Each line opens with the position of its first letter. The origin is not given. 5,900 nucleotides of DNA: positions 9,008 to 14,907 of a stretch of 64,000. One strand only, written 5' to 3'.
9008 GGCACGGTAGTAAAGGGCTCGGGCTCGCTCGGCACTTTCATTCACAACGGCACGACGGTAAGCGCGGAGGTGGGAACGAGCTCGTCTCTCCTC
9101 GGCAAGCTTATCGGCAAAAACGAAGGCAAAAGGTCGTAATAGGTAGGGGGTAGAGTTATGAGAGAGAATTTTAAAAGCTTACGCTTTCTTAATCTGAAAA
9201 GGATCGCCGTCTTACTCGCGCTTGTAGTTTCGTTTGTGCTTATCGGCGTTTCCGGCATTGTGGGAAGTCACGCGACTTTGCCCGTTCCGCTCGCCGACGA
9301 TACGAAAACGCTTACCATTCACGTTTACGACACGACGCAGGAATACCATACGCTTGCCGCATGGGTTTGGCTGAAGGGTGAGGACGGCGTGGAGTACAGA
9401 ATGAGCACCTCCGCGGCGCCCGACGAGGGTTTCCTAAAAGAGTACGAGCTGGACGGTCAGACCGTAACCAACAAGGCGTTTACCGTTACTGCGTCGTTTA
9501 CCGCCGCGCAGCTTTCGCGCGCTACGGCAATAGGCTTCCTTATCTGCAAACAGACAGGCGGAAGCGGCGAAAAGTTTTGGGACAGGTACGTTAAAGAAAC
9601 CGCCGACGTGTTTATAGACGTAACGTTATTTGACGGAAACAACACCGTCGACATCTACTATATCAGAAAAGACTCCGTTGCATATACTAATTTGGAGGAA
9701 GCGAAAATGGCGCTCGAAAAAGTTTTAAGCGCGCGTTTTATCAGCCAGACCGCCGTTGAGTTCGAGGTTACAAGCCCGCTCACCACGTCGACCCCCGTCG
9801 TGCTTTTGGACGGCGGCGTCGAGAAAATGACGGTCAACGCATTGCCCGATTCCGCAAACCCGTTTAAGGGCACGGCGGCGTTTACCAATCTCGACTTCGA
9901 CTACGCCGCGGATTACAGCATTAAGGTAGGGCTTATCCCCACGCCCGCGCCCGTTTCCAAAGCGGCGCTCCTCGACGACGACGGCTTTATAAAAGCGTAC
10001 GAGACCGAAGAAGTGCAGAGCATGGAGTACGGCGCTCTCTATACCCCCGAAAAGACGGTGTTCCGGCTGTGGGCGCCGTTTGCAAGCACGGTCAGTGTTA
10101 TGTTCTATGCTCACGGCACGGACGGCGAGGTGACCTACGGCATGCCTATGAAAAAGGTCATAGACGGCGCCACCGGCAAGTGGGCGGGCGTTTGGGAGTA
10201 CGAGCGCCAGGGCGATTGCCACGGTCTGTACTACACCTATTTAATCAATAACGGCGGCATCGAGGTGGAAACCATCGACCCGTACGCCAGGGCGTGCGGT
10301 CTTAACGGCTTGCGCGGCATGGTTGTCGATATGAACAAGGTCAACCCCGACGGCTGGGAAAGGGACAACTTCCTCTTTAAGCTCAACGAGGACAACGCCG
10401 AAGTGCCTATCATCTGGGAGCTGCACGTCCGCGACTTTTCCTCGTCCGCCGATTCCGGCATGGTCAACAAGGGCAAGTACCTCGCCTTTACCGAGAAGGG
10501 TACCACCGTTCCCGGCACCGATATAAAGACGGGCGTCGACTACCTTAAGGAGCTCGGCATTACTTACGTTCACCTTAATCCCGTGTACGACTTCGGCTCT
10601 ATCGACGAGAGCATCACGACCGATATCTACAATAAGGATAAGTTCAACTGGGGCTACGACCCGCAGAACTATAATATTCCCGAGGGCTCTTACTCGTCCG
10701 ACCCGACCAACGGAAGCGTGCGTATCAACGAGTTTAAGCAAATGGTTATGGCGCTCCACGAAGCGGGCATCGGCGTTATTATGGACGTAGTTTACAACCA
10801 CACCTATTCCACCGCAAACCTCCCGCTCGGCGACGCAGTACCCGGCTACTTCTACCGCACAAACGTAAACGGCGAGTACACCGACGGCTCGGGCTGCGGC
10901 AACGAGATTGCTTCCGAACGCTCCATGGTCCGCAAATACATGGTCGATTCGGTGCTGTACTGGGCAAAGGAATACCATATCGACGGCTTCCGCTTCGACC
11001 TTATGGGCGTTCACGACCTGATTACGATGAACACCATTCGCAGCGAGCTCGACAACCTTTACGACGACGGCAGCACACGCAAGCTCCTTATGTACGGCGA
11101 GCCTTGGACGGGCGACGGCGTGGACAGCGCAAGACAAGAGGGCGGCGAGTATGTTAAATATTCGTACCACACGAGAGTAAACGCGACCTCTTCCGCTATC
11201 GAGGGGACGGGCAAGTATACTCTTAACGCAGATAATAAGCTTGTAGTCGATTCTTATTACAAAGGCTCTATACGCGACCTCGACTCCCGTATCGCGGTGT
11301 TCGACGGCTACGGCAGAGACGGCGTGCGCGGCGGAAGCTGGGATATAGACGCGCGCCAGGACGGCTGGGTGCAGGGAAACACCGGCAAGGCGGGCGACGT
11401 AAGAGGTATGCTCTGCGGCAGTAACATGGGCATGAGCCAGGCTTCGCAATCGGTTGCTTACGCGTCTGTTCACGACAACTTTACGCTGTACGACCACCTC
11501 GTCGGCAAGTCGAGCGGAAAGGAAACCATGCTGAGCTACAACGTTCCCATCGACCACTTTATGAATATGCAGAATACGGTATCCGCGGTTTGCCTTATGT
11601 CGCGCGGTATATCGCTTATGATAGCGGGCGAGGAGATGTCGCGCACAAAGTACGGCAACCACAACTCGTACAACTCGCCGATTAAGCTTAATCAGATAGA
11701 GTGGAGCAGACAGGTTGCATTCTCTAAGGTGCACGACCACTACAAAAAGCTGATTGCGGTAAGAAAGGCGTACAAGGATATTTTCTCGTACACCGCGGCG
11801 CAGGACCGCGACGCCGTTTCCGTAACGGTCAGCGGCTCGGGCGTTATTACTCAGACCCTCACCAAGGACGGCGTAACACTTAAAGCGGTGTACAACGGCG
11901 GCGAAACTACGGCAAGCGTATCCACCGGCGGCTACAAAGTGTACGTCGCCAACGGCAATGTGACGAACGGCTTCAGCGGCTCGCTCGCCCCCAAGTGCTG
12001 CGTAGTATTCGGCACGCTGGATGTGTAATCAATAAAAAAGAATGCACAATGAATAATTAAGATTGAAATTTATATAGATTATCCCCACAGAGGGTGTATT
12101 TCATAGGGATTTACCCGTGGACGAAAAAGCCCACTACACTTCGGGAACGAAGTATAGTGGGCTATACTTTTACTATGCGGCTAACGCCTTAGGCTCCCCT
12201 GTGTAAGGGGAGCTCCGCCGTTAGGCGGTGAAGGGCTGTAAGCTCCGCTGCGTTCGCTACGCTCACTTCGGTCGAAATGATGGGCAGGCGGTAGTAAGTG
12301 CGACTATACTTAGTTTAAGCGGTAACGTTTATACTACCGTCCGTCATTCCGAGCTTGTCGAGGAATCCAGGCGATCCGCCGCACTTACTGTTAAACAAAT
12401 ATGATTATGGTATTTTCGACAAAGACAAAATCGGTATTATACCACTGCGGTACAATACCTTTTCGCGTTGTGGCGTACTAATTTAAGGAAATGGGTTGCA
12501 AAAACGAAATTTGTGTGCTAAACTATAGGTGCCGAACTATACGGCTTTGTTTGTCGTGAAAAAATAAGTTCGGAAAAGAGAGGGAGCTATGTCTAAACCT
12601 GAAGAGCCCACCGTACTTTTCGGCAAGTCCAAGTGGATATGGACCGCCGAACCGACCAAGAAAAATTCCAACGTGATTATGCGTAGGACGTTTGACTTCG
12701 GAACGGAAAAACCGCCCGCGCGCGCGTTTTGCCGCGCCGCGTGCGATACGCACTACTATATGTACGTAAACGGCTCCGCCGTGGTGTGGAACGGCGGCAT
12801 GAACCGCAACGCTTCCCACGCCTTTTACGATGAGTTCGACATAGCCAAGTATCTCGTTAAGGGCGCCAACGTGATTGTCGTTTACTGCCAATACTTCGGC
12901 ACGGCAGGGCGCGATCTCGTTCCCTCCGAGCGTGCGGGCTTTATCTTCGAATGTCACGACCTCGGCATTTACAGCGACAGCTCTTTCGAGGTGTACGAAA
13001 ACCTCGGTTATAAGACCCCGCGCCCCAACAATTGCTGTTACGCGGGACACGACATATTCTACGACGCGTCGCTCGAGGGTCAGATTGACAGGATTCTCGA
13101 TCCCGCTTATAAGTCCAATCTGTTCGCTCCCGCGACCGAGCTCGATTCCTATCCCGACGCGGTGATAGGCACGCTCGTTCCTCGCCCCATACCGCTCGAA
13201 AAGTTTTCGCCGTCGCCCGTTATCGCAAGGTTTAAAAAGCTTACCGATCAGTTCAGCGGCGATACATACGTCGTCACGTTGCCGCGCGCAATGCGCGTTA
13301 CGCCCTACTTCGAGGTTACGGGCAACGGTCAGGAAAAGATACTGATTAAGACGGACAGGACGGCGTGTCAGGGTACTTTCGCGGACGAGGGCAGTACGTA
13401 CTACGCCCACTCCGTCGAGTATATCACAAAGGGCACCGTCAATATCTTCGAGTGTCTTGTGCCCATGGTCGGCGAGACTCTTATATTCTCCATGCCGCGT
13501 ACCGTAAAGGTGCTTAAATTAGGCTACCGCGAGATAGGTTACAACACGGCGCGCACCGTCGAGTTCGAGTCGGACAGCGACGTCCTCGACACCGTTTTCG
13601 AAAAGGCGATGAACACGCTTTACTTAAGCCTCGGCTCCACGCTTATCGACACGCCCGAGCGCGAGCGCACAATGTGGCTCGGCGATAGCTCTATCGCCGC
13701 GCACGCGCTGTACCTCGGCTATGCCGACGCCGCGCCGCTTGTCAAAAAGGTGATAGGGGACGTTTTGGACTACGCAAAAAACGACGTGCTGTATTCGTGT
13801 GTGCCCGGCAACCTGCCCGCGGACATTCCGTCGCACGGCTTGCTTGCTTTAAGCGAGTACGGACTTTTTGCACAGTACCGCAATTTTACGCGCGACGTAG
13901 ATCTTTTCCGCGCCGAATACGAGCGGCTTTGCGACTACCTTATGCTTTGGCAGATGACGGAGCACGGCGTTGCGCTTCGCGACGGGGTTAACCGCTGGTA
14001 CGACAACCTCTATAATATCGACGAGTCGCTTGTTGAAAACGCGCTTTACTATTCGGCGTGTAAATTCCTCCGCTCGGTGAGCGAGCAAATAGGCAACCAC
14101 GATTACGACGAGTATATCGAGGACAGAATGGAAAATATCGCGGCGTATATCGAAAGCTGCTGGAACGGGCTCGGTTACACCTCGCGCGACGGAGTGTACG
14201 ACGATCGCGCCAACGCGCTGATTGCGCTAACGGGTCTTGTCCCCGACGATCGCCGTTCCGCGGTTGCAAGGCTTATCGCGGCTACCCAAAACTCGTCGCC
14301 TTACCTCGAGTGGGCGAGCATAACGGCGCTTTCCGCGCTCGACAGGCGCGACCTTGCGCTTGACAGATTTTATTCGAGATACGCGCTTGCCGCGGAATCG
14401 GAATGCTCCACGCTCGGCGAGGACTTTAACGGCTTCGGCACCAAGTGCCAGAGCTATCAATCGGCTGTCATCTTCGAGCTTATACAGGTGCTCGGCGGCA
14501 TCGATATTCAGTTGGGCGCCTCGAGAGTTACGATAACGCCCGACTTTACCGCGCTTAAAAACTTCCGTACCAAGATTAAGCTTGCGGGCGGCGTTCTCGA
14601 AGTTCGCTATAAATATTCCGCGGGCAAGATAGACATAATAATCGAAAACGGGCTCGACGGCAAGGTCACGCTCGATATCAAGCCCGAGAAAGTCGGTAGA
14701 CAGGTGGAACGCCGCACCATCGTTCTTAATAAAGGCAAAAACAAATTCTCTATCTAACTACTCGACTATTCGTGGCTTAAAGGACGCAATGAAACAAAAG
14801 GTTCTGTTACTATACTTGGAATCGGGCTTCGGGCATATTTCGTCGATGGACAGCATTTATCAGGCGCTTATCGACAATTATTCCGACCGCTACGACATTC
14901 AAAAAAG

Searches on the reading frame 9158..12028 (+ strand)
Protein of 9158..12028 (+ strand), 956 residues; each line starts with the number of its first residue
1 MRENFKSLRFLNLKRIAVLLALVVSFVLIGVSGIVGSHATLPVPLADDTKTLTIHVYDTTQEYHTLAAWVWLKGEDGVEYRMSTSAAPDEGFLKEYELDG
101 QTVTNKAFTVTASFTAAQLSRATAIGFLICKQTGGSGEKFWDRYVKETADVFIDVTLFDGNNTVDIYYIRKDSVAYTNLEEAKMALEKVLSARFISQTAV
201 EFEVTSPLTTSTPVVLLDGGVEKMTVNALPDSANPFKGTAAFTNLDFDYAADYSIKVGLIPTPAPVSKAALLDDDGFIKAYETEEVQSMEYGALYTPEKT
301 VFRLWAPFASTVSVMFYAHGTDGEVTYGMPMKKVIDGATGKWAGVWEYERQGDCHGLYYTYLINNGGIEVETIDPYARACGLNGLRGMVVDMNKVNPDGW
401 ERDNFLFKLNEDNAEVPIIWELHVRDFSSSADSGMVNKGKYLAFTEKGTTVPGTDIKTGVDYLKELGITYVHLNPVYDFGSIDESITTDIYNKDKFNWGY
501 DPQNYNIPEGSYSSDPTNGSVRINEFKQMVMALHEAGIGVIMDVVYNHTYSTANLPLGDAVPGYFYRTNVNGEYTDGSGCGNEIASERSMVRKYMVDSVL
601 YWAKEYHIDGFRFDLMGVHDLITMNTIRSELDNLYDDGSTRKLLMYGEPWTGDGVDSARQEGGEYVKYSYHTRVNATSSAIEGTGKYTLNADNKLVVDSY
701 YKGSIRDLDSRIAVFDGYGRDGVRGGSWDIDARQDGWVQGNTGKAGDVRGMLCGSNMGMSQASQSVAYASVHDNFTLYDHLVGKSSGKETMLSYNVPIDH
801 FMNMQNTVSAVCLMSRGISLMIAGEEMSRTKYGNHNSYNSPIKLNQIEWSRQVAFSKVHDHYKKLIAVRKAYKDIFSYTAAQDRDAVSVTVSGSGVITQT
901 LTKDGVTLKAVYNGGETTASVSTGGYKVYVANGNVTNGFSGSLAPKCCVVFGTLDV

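Call 20: search_protein_families(library=pfam, proteins=[window:9158-12028:+], max_evalue=0.001)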
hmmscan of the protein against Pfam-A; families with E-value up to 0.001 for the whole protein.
window:9158-12028:+ (956 aa): 2 families
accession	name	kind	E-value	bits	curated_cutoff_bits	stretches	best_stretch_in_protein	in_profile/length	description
PF00128.31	Alpha-amylase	-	7.2e-13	49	22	1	459-550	24-93/446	Alpha amylase, catalytic domain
PF02922.24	CBM_48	-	1.2e-07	32.3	22.4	1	291-377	2-83/83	Carbohydrate-binding module 48 (Isoamylase N-terminal domain)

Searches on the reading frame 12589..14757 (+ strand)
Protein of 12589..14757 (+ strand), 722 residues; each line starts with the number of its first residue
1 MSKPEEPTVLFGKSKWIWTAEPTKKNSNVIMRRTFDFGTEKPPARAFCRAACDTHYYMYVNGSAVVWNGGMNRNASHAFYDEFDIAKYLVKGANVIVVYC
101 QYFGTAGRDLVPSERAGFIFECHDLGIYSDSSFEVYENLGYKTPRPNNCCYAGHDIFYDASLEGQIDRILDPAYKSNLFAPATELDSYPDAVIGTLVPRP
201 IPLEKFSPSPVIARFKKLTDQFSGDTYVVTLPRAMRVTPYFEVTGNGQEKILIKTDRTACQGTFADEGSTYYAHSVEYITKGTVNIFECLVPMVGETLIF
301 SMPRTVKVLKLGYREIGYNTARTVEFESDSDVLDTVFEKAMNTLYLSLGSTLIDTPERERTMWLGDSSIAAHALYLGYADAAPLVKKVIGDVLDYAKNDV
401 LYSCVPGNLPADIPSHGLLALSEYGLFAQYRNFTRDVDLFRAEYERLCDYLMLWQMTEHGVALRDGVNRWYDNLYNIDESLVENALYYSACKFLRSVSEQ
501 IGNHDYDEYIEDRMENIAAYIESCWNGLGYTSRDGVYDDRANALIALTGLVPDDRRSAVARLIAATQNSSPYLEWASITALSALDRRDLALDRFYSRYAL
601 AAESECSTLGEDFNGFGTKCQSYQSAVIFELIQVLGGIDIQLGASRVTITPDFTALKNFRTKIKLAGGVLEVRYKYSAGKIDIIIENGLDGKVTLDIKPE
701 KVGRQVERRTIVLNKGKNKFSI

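Call 20: search_protein_families(library=pfam, proteins=[window:12589-14757:+], max_evalue=0.001)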
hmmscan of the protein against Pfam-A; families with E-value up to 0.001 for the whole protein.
window:12589-14757:+ (722 aa): 1 family
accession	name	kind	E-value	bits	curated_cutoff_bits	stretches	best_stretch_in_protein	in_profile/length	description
PF17389.8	Bac_rhamnosid6H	-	7.7e-15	55.4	24.5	1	322-563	2-251/339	Bacterial alpha-L-rhamnosidase 6 hairpin glycosidase domain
